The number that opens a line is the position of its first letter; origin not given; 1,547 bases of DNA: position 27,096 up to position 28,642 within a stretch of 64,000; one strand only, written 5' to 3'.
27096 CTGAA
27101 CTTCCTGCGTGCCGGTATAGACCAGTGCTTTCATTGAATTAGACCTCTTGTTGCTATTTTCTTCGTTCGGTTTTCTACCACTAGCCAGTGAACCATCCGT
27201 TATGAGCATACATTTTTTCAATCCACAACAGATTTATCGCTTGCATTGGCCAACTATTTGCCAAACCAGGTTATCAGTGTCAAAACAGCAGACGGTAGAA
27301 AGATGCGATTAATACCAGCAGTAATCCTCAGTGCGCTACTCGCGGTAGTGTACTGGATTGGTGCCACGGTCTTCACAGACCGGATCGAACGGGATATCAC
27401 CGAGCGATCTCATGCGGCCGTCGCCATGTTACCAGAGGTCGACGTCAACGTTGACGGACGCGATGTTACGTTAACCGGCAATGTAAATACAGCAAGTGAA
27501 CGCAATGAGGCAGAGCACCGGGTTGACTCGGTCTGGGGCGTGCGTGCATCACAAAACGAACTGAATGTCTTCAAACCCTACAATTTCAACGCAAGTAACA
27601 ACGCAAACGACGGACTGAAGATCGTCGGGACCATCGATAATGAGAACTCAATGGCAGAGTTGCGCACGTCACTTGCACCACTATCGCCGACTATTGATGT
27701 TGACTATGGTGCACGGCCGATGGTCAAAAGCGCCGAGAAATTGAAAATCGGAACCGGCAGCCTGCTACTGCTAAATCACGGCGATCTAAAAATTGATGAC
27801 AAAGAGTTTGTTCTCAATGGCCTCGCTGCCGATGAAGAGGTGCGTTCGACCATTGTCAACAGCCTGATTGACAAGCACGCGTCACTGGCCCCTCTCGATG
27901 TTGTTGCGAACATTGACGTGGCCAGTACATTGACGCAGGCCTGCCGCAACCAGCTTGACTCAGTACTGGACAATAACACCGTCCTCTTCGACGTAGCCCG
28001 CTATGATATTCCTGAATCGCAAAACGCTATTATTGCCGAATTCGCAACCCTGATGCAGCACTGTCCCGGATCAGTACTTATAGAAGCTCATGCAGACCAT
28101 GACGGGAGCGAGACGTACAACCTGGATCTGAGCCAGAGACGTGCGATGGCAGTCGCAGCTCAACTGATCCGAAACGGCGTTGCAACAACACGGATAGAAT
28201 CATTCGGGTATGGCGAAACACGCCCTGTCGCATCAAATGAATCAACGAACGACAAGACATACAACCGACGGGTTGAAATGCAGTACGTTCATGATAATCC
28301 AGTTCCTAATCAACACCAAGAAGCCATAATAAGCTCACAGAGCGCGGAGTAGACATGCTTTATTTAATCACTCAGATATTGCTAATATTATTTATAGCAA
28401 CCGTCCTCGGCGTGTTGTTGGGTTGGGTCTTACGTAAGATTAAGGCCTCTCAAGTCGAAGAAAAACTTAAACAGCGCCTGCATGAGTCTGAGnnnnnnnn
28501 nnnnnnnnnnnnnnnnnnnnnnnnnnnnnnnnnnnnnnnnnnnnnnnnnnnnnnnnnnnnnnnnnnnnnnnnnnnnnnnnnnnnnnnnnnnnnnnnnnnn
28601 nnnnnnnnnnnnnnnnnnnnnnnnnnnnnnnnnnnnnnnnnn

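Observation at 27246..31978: Coupled pair: cell-wall-tethered BON/OmpA-C membrane protein plus a 1207-aa membrane-anchored coiled-coil giant of no recognisable family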

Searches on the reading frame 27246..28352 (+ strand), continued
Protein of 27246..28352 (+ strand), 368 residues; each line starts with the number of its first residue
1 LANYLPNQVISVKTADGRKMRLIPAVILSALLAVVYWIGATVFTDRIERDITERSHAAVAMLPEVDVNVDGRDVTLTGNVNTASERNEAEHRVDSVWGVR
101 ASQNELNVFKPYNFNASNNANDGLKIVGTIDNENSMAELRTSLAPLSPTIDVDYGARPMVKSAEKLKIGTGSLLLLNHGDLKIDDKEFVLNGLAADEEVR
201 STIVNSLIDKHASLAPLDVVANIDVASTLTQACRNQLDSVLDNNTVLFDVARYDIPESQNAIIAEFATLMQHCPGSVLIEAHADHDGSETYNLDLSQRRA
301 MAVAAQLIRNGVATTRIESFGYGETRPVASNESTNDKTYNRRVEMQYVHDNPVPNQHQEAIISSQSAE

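Call 54: fold_search(model_id=the predicted structure, library=pdb)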
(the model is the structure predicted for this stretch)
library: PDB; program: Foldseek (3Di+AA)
matches with E <= 10: 732; with E <= 0.001: 126
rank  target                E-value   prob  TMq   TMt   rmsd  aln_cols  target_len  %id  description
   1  2l26_MODEL_1_A        7.3e-13  1.00  0.30  0.38  12.3       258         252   23  Rv0899 from Mycobacterium tuberculosis contains two separated domains (released 2011-08-17)
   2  9a2n_MODEL_1_A        2.2e-10  1.00  0.32  0.62   2.2       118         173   31  Model of E. coli Pal by in-cell photo-crosslinking MS and deep learning (released 2023-02-24)
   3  4pwt_C                1.9e-09  1.00  0.32  0.85   2.9       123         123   30  Crystal structure of peptidoglycan-associated outer membrane lipoprotein from Yersinia pestis CO92 (released 2014-04-09)
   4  2hqs_G                2.5e-09  1.00  0.28  0.86   2.4       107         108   33  Crystal structure of TolB/Pal complex (released 2007-04-03)
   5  9rle_P                2.7e-09  1.00  0.31  0.63   3.3       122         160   30  LolCDE complex with Pal lipoprotein (released 2026-01-21)
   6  4r40_B                3.4e-09  1.00  0.31  0.83   3.8       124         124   31  Crystal Structure of TolB/Pal complex from Yersinia pestis. (released 2014-09-03)
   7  9rli_P                3.8e-09  1.00  0.30  0.72   7.0       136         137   28  LolCDEdelta(235-252) complex with Pal lipoprotein (released 2026-01-21)
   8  4pwt_A                4.3e-09  1.00  0.31  0.80   3.4       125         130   30  Crystal structure of peptidoglycan-associated outer membrane lipoprotein from Yersinia pestis CO92 (released 2014-04-09)
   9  4b5c_B                5.2e-09  1.00  0.31  0.84   2.9       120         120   30  Crystal structure of the peptidoglycan-associated lipoprotein from Burkholderia pseudomallei (released 2013-08-14)
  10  4b5c_C                7.4e-09  1.00  0.31  0.85   2.7       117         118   30  Crystal structure of the peptidoglycan-associated lipoprotein from Burkholderia pseudomallei (released 2013-08-14)
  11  1oap                  8.9e-09  1.00  0.28  0.87   2.3       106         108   33  Mad structure of the periplasmique domain of the Escherichia coli PAL protein (released 2004-02-13)
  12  5wtp_A                1.3e-08  1.00  0.29  0.72   4.4       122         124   31  Crystal structure of the C-terminal domain of outer membrane protein A (OmpA) from Capnocytophaga gingivalis (released 2017-12-13)
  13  2kgw_MODEL_1_A        1.9e-08  1.00  0.31  0.76   4.1       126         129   28  Solution Structure of the carboxy-terminal domain of OmpATb, a pore forming protein from Mycobacterium tubercu (released 2010-03-02)
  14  5n2c_A                2.2e-08  1.00  0.30  0.83   2.9       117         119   28  Crystal structure of the peptidoglycan-associated lipoprotein from Burkholderia cenocepacia (released 2017-07-26)
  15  5u1h_C                2.8e-08  1.00  0.27  0.74   2.4       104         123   39  Crystal structure of the C-terminal peptidoglycan binding domain of OprF (PA1777) from Pseudomonas aeruginosa (released 2017-01-11)
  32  6xmv                  3.1e-07  1.00  0.16  0.18  26.9       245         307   11  The crystal structure of Neisseria gonorrhoeae DolP (NGO1985) (released 2021-11-17)
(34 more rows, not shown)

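Call 62: search_protein_families(library=padloc, proteins=[window:27303-28352:+], max_evalue=0.01)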
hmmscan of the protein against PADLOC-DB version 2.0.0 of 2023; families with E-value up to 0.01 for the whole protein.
window:27303-28352:+ (349 aa): 7 families
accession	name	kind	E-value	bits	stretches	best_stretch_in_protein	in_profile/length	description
PDLC00612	ZorB1|ZorB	-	3.5e-13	47.7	1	257-344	186-282/293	MotB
PDLC00651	ZorB3|ZorB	-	9.3e-12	42.9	1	272-332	146-206/215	MotB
PDLC00609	ZorB1|ZorB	-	1.4e-10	39.1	1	257-328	135-214/232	MotB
PDLC00610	ZorB1|ZorB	-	1.5e-09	35.8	1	256-340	148-246/254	MotB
PDLC00608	ZorB1|ZorB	-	9.1e-08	29.7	1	223-339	94-236/243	MotB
PDLC00611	ZorB1|ZorB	-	0.00035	18.3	1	257-299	135-178/240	MotB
PDLC00641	ZorB2|ZorB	-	0.0013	16.5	1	263-329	141-223/238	MotB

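Call 69: find_encoding_contigs(protein=P0004, flank=3000, max_places=2)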
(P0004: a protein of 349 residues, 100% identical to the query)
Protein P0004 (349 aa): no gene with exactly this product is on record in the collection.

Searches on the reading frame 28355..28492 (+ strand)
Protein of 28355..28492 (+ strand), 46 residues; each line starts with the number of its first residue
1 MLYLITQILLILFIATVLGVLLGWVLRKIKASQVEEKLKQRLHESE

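Call 31: find_homologous_proteins(query=A3, max_evalue=10)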
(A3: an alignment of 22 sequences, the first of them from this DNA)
Query A3 (22 sequences) (46 aa, profile of the alignment): 10 proteins with E <= 10 among 319 candidates.
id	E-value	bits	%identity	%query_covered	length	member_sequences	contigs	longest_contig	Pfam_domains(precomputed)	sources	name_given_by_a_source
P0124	1.4e-11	62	48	63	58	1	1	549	-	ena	-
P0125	2.6e-11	61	48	63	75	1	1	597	-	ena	-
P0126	5.2e-9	54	44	54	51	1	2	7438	-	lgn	-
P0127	4.8e-7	47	32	74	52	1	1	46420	-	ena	-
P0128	1.5e-5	43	44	54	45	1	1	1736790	-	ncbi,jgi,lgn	jgi:hypothetical protein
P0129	1.7e-5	42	32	74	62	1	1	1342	-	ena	-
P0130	3.2e-5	42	48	54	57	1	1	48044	-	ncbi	-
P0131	2.4e-4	39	44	54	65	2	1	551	-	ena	-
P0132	1.5e-2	33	33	98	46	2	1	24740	-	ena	-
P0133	2.4e+0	26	33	85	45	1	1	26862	-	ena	-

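Call 86: find_encoding_contigs(protein=P0127, flank=4000, max_places=2)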
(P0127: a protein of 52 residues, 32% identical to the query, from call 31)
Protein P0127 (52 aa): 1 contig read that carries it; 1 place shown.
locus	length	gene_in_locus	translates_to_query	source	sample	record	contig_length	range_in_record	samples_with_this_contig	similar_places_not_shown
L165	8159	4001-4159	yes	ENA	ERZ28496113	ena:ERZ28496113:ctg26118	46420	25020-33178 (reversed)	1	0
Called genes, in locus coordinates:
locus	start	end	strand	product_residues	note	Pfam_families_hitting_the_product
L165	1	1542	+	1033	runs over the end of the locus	PF00873:ACR_tran, PF03176:MMPL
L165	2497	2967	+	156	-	PF22381:Staph_reg_Sar_Rot, PF01047:MarR, PF12802:MarR_2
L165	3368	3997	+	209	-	PF05359:DUF748 (faint), PF00691:OmpA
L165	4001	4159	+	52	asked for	-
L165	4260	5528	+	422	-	-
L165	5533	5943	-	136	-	-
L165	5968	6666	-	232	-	PF00702:Hydrolase, PF13419:HAD_2, PF13242:Hydrolase_like (weak)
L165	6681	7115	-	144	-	PF01894:YjbQ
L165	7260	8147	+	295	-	PF04551:GcpE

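Call 87: find_encoding_contigs(protein=P0132, flank=4000, max_places=2)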
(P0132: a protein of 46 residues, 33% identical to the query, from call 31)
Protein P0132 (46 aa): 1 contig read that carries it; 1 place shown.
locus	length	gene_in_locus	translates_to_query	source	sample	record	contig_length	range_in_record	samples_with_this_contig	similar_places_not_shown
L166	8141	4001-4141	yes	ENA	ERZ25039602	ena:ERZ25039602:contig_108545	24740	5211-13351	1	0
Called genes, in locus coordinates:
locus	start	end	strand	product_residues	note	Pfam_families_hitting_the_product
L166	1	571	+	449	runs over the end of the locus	PF02530:Porin_2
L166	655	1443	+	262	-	PF00685:Sulfotransfer_1 (weak)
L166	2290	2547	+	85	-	-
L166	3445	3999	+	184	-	PF00691:OmpA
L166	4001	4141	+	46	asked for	-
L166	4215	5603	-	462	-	-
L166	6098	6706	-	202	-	PF01464:SLT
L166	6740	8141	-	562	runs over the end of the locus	-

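Call 88: find_encoding_contigs(protein=P0130, flank=4000, max_places=2)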
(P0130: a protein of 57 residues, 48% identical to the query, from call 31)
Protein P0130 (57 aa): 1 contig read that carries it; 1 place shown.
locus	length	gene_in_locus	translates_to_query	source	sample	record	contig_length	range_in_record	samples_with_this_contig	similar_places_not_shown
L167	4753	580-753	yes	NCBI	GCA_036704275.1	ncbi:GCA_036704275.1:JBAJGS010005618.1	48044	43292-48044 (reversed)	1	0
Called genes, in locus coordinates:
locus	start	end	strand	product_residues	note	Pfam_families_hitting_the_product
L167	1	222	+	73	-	?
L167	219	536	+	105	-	PF00691:OmpA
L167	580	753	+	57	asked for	-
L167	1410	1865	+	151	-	-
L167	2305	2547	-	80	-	PF01464:SLT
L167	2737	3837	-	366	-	-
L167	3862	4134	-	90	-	-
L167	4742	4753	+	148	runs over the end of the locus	PF00701:DHDPS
